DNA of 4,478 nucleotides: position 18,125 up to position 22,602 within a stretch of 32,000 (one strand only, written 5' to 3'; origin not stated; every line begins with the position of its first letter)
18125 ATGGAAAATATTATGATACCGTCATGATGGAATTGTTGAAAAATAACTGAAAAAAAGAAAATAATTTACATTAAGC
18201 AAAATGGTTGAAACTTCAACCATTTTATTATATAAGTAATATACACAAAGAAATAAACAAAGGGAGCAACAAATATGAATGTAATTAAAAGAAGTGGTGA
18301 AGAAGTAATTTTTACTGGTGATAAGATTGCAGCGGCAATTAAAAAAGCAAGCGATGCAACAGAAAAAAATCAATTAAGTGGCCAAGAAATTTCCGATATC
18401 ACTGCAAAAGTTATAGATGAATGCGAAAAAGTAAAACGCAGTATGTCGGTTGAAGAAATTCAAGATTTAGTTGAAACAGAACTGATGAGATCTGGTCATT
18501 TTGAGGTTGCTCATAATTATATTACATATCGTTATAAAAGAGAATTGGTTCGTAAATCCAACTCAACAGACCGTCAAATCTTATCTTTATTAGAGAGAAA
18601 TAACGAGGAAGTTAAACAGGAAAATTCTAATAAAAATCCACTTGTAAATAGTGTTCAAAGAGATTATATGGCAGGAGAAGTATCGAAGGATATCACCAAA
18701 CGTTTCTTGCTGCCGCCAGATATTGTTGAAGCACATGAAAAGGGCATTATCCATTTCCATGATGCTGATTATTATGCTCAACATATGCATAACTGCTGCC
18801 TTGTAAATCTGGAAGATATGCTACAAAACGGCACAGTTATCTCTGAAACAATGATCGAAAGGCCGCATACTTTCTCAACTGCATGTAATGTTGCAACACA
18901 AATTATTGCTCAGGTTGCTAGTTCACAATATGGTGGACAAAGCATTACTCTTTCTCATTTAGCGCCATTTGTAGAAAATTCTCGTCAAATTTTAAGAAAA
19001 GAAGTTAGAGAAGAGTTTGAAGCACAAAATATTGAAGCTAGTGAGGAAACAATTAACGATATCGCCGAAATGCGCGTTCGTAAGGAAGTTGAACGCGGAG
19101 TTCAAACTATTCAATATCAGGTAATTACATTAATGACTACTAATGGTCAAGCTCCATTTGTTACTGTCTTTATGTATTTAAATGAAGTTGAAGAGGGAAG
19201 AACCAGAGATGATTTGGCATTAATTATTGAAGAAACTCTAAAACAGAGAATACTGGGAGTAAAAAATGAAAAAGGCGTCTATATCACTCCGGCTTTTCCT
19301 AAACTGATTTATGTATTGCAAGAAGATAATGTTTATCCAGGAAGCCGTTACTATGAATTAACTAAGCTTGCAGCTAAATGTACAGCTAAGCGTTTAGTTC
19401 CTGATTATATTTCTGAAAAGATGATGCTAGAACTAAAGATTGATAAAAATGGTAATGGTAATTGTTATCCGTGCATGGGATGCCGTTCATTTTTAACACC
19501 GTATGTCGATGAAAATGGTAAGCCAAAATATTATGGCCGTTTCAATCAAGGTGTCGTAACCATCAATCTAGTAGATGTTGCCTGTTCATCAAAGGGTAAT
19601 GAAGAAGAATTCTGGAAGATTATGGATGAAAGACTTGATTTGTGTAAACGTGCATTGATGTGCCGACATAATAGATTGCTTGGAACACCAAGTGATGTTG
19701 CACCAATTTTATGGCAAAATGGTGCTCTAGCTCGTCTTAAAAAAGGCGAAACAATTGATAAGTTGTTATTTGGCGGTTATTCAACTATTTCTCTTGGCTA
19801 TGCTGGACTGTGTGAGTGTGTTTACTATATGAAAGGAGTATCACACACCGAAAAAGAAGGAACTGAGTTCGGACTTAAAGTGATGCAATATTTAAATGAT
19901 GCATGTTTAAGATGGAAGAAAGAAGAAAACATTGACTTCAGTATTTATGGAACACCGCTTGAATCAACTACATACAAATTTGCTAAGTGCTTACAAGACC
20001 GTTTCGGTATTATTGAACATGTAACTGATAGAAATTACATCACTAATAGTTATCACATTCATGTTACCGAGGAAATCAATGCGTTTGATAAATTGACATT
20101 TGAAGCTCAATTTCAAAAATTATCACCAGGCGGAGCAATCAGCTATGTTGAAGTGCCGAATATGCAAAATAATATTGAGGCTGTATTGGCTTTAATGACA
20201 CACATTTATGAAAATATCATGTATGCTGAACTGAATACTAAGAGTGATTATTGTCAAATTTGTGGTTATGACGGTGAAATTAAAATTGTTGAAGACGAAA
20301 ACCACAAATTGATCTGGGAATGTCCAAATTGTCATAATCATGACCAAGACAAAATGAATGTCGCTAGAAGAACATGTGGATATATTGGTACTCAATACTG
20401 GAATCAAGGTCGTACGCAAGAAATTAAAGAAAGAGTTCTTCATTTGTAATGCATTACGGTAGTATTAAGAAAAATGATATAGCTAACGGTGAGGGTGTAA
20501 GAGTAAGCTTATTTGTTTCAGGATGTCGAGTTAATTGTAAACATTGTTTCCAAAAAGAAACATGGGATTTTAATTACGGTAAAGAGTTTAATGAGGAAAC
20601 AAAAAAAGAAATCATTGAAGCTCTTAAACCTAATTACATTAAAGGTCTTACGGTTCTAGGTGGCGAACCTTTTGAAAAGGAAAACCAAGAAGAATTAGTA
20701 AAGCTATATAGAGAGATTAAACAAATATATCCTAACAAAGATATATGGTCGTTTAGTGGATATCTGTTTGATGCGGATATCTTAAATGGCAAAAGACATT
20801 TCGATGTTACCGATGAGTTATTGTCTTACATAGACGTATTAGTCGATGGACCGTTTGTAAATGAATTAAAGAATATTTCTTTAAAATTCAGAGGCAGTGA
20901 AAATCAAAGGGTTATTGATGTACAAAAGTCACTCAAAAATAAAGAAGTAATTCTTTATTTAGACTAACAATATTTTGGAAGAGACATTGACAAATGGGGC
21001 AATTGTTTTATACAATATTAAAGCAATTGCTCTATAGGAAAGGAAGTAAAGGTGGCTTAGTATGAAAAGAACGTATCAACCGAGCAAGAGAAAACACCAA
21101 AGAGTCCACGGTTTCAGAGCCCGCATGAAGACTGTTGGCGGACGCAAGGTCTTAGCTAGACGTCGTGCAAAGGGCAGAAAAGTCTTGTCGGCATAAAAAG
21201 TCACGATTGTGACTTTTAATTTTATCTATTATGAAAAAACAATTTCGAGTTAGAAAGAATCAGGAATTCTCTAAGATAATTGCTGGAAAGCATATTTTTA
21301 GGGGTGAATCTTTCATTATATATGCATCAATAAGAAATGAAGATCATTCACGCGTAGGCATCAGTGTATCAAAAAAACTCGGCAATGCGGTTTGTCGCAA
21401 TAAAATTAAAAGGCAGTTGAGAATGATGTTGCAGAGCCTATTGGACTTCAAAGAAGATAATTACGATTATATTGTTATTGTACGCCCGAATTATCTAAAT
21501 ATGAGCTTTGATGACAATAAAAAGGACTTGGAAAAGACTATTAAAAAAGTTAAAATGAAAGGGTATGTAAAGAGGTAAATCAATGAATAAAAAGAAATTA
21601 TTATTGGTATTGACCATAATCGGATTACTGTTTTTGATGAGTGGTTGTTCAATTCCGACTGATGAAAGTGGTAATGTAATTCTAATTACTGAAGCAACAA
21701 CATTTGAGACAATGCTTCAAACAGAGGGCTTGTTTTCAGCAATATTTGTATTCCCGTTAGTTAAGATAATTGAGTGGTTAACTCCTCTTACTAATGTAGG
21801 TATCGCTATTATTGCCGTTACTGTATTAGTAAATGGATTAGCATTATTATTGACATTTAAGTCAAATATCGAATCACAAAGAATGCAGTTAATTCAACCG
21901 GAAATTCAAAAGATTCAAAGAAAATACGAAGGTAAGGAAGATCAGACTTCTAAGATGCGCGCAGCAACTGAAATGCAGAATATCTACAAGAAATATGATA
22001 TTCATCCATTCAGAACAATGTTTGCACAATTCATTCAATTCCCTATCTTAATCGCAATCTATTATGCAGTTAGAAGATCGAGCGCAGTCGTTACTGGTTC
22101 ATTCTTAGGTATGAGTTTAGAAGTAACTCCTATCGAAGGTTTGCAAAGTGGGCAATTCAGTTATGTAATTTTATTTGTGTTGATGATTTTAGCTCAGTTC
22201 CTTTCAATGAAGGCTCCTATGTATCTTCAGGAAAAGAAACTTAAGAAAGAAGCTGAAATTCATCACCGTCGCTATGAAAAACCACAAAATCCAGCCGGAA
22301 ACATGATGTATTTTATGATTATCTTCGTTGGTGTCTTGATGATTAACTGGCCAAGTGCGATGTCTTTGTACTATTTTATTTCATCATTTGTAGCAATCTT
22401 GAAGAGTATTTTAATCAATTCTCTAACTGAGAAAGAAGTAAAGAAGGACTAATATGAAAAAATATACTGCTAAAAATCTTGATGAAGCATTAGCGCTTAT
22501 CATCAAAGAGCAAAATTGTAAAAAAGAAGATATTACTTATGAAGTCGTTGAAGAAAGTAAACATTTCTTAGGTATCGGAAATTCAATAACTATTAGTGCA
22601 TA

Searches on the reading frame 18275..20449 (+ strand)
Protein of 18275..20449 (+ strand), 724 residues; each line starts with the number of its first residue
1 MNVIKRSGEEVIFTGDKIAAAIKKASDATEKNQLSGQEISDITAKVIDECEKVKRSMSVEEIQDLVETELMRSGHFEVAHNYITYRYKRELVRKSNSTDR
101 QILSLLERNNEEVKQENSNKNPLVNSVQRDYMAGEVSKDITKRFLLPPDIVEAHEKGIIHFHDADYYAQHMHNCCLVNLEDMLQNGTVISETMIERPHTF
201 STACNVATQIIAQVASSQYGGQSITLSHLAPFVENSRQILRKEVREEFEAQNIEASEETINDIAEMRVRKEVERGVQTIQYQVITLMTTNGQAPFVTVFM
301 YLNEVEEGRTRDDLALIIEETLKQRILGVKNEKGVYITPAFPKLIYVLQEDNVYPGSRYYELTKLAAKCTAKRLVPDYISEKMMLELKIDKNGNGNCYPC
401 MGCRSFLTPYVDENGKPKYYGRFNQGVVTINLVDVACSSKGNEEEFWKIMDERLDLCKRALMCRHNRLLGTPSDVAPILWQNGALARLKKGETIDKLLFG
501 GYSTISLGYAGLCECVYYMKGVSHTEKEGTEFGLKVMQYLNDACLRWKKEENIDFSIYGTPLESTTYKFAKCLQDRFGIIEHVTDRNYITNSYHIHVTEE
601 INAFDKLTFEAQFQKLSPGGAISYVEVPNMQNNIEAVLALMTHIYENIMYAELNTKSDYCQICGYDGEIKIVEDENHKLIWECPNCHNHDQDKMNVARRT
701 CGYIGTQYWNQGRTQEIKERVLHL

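Call 62: search_protein_families(library=pfam, proteins=[window:18275-20449:+], max_evalue=0.001)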
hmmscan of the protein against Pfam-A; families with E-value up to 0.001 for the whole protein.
window:18275-20449:+ (724 aa): 3 families
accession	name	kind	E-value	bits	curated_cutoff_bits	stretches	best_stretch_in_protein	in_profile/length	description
PF13597.11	NRDD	-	1.4e-192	641.7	26.2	1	116-723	1-562/562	Anaerobic ribonucleoside-triphosphate reductase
PF01228.26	Gly_radical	-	2.5e-20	73.4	22.2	1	598-705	2-103/106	Glycine radical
PF03477.21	ATP-cone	-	7e-20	71.8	25.8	1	1-90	1-87/88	ATP cone domain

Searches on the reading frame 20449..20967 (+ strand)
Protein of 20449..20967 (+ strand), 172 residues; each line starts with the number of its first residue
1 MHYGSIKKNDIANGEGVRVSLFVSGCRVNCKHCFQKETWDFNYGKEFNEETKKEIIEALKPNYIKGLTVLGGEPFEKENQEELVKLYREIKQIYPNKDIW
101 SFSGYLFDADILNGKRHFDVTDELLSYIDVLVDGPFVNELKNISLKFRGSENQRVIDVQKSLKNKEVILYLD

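Call 74: search_protein_families(library=pfam, proteins=[window:20449-20967:+], max_evalue=0.0001)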
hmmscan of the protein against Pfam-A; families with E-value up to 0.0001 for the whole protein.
window:20449-20967:+ (172 aa): 2 families
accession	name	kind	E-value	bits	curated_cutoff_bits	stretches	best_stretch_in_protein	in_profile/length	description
PF13353.11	Fer4_12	-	1.7e-50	171.3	22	1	12-156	1-137/137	4Fe-4S single cluster domain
PF04055.27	Radical_SAM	-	2.7e-09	37.9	29.5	1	22-96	3-74/166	Radical SAM superfamily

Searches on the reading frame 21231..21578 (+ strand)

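Call 74: search_protein_families(library=pfam, proteins=[window:21231-21578:+], max_evalue=0.0001)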
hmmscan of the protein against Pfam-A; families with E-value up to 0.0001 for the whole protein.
window:21231-21578:+ (115 aa): 1 family
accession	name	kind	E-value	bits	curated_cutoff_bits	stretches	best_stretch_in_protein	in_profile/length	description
PF00825.24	Ribonuclease_P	-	2.2e-28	98.9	22.3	1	1-107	1-108/109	Ribonuclease P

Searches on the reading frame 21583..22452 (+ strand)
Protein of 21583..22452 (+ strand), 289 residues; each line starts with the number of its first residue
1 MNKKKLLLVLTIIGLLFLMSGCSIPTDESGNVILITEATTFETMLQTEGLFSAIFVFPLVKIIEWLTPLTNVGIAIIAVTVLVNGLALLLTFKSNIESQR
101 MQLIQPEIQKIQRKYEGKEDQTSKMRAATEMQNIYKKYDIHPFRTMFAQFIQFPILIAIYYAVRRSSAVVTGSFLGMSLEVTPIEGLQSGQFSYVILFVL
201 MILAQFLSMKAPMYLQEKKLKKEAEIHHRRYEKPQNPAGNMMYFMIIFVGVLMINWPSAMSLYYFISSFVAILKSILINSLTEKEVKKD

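Call 74: search_protein_families(library=pfam, proteins=[window:21583-22452:+], max_evalue=0.0001)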
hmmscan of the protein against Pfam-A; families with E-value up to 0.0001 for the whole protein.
window:21583-22452:+ (289 aa): 1 family
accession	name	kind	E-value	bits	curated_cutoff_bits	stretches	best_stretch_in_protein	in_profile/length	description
PF02096.25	60KD_IMP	-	4.1e-33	115.1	35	1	73-279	2-162/163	60Kd inner membrane protein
